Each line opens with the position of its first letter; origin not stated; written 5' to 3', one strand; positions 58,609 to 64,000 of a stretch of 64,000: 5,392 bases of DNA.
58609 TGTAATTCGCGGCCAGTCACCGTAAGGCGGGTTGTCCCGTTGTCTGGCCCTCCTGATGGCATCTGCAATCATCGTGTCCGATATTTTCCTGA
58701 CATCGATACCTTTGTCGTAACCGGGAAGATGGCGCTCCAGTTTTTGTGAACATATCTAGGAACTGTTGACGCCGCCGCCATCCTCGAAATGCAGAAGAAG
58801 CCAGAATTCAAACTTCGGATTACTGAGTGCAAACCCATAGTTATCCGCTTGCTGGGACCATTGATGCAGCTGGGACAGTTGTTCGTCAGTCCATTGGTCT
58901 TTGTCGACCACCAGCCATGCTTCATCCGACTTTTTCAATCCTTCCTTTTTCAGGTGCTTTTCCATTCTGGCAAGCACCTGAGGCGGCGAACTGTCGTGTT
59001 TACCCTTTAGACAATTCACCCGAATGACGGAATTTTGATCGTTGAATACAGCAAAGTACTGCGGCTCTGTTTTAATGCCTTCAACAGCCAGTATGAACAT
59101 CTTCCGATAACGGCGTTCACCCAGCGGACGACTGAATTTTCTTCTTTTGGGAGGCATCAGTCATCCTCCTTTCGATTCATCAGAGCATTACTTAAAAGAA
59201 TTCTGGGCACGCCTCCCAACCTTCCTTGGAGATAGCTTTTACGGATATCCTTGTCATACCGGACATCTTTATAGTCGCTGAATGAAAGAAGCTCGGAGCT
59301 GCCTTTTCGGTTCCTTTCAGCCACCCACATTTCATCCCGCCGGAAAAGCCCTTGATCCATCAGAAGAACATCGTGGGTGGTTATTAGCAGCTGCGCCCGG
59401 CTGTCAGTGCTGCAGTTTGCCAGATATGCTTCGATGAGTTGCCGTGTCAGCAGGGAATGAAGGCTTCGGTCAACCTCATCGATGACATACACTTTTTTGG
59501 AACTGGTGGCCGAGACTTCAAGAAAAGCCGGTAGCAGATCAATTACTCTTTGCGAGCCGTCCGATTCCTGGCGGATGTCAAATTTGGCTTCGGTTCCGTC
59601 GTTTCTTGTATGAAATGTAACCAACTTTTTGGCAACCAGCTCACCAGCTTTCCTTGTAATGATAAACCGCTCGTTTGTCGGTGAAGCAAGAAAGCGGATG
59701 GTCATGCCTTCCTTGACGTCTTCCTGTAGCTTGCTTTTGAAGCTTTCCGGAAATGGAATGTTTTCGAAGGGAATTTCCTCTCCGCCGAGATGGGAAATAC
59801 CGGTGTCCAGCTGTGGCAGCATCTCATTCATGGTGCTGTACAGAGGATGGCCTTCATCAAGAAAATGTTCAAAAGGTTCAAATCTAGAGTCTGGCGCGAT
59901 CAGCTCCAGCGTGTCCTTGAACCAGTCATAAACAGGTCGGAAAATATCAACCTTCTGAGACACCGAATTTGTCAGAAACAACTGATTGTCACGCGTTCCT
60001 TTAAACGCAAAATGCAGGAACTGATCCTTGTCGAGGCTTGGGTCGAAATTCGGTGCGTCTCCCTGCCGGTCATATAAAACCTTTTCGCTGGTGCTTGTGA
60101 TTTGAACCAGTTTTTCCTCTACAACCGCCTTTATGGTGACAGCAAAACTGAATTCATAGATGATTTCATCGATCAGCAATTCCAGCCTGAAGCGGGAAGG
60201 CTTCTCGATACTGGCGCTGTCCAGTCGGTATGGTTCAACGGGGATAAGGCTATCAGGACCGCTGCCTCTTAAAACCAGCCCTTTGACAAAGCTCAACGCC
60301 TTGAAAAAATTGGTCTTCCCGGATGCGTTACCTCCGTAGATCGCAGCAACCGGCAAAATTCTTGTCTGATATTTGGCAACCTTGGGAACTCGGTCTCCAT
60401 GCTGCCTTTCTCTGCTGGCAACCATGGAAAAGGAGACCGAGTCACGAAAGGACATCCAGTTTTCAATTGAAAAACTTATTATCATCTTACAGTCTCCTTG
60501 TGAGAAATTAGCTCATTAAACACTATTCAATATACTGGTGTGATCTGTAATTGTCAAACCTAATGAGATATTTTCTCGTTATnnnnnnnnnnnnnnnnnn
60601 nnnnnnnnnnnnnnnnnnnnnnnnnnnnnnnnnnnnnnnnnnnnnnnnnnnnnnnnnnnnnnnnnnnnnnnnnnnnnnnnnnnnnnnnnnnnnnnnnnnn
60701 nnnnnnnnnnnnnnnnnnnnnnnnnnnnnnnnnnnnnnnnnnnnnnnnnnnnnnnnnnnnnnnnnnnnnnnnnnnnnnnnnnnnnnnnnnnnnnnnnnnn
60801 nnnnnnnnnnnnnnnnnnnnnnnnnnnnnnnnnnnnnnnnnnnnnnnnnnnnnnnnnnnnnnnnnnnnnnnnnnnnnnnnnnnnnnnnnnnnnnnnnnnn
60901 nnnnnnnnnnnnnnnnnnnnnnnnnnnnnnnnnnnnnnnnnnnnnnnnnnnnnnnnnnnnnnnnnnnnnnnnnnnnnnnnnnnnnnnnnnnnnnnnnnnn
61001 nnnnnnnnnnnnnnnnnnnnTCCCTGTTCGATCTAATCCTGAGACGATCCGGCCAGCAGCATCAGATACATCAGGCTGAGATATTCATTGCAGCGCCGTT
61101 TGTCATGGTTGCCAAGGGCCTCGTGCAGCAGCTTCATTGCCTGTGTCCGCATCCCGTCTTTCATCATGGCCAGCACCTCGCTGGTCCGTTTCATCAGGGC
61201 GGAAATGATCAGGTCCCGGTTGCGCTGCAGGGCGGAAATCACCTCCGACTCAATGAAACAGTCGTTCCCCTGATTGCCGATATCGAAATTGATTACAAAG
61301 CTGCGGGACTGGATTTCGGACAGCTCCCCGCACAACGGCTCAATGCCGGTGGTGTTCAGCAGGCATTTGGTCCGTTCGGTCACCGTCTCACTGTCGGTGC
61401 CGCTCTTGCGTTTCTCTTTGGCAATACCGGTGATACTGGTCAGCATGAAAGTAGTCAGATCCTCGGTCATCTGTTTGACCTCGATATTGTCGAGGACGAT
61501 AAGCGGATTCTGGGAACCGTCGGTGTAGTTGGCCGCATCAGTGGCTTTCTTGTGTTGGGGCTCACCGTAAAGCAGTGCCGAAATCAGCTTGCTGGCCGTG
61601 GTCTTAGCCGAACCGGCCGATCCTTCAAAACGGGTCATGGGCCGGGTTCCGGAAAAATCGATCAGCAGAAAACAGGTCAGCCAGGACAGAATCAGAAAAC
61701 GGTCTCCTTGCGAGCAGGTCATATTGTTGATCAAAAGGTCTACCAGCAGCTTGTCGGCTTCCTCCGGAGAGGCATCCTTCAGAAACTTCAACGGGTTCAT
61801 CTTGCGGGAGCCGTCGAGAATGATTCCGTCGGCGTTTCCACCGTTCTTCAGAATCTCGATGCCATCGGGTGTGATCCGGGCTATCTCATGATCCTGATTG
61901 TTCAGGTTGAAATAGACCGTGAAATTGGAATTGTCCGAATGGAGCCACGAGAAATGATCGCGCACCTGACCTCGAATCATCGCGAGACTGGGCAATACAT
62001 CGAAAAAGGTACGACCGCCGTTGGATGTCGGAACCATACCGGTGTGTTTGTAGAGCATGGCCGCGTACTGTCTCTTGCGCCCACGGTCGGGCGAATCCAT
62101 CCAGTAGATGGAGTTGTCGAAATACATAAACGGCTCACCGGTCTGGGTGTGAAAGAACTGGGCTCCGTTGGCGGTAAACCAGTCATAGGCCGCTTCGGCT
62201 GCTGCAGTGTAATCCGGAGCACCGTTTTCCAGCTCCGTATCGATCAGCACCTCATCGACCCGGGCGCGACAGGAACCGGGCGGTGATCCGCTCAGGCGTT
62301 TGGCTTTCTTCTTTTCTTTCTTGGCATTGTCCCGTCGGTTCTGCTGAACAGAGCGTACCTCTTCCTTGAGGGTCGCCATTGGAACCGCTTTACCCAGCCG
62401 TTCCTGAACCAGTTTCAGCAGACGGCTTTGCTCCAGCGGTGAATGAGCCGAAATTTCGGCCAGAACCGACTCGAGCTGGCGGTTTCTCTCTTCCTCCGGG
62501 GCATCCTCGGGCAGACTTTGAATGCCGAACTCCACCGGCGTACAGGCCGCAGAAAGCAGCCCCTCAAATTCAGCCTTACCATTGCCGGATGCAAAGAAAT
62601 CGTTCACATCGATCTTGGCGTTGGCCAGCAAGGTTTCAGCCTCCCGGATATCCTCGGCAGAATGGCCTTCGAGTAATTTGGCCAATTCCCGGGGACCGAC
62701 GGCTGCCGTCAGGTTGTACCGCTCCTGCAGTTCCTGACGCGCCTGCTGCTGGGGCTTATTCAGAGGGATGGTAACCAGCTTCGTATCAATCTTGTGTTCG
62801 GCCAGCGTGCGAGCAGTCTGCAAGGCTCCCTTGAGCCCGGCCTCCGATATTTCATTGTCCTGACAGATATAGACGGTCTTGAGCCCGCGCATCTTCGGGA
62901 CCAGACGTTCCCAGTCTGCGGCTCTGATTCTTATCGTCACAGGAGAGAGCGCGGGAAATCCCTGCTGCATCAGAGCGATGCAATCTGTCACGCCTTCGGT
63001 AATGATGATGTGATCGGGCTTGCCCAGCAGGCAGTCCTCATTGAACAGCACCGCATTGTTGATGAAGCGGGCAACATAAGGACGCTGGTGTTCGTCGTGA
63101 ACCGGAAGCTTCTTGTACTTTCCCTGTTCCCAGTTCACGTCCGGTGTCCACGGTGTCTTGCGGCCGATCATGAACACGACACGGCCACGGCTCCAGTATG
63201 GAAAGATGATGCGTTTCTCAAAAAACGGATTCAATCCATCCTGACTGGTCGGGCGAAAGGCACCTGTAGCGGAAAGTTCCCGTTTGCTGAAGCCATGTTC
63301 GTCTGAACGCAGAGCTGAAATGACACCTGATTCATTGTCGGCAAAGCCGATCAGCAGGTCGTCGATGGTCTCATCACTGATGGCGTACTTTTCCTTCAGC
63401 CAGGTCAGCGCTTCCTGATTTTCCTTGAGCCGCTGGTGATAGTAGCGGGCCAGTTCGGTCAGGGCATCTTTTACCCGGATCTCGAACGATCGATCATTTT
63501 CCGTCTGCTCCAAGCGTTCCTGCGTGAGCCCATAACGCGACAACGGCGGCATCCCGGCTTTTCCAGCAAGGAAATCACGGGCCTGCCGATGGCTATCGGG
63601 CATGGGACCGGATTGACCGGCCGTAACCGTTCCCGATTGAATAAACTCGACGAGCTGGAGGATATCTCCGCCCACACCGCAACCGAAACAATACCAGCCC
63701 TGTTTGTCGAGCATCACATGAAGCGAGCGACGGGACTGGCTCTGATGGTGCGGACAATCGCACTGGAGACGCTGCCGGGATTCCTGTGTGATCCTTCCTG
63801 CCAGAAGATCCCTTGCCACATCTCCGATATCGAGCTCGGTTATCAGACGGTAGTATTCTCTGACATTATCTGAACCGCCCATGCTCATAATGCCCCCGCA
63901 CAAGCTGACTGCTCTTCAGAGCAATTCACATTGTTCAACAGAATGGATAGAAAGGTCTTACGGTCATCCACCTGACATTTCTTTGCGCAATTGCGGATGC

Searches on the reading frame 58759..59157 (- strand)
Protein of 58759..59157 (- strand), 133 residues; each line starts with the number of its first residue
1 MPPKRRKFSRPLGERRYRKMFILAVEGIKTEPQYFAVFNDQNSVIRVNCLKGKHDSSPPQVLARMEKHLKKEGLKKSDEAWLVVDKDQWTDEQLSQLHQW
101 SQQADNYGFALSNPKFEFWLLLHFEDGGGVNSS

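Call 55: search_protein_families(library=pfam, proteins=[window:58759-59157:-], max_evalue=0.01)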
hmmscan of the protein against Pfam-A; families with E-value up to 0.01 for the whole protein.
window:58759-59157:- (133 aa): 1 family
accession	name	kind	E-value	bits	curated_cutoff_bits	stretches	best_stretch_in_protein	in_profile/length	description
PF13707.11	RloB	-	2.9e-25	90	31.5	1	21-127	1-120/195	RloB-like protein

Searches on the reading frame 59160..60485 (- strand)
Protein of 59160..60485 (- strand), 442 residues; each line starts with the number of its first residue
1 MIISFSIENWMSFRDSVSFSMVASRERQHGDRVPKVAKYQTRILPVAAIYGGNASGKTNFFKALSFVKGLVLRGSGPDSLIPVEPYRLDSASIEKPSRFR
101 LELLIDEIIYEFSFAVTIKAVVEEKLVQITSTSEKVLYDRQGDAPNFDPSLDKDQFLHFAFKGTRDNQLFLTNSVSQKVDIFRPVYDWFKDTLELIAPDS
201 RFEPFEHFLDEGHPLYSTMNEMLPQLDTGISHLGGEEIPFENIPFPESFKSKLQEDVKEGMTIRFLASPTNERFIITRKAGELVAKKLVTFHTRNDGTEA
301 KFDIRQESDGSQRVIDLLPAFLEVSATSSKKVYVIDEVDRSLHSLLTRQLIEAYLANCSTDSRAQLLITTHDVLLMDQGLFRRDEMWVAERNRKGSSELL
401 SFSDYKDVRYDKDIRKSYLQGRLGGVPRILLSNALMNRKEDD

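Call 19: search_protein_families(library=pfam, proteins=[window:59160-60485:-], max_evalue=0.001)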
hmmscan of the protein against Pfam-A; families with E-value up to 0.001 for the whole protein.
window:59160-60485:- (442 aa): 4 families
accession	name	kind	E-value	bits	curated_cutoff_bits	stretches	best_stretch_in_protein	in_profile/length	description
PF13304.12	AAA_21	-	2.1e-42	146.7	27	1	46-377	1-304/304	AAA domain, putative AbiEii toxin, Type IV TA system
PF02463.25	SMC_N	-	7.1e-07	29.3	40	0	46-81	26-65/220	RecF/RecN/SMC N terminal domain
PF13175.12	AAA_15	-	2.6e-06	27.7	32.1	0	276-371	291-369/374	AAA ATPase domain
PF13476.12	AAA_23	-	0.0006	20.9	27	0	6-195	3-172/201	AAA domain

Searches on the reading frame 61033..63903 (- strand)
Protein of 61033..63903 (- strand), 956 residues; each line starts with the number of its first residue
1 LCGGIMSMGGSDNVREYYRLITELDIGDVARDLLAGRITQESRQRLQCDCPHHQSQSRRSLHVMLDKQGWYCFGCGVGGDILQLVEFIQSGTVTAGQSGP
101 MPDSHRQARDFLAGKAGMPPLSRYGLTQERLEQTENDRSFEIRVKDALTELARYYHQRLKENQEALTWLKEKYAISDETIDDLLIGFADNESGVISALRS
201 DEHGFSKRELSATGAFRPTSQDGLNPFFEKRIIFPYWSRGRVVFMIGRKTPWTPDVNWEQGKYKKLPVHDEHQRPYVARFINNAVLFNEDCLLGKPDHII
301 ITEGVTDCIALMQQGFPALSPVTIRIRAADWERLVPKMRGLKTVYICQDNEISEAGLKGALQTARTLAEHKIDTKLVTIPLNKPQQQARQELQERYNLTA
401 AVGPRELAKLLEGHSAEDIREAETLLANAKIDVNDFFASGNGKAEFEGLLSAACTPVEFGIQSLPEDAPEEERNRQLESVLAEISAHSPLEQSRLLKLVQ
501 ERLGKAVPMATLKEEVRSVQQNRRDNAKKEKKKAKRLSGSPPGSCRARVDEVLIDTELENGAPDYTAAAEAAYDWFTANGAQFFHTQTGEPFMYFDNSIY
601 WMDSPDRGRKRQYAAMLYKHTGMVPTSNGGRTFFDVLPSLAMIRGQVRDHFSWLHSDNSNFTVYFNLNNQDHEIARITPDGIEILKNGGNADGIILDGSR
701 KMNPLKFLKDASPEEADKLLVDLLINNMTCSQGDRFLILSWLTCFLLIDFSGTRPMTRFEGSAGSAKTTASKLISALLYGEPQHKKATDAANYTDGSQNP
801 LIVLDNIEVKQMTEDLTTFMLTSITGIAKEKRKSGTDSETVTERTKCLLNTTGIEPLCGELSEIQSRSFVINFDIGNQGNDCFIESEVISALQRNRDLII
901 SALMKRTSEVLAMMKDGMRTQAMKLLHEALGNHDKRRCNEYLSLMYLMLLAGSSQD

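Call 19: search_protein_families(library=pfam, proteins=[window:61036-63903:-], max_evalue=0.001)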
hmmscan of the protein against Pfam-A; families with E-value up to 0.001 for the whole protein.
window:61036-63903:- (956 aa): 3 families
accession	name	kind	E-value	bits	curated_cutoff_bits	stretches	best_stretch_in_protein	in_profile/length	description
PF08275.17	DNAG_N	-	1.9e-09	38.2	26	1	154-263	1-106/128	DNA primase catalytic core, N-terminal domain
PF01807.25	Zn_ribbon_DnaG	-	4.2e-08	33.3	24.9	1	22-87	11-72/98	CHC2 zinc finger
PF13155.12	Toprim_2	-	0.00067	20.4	22.1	0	300-382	1-81/88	Toprim-like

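Call 25: find_encoding_contigs(protein=window:61033-63903:-, flank=10000, max_places=10)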
Protein window:61033-63903:- (956 aa): no gene with exactly this product is on record in the collection.
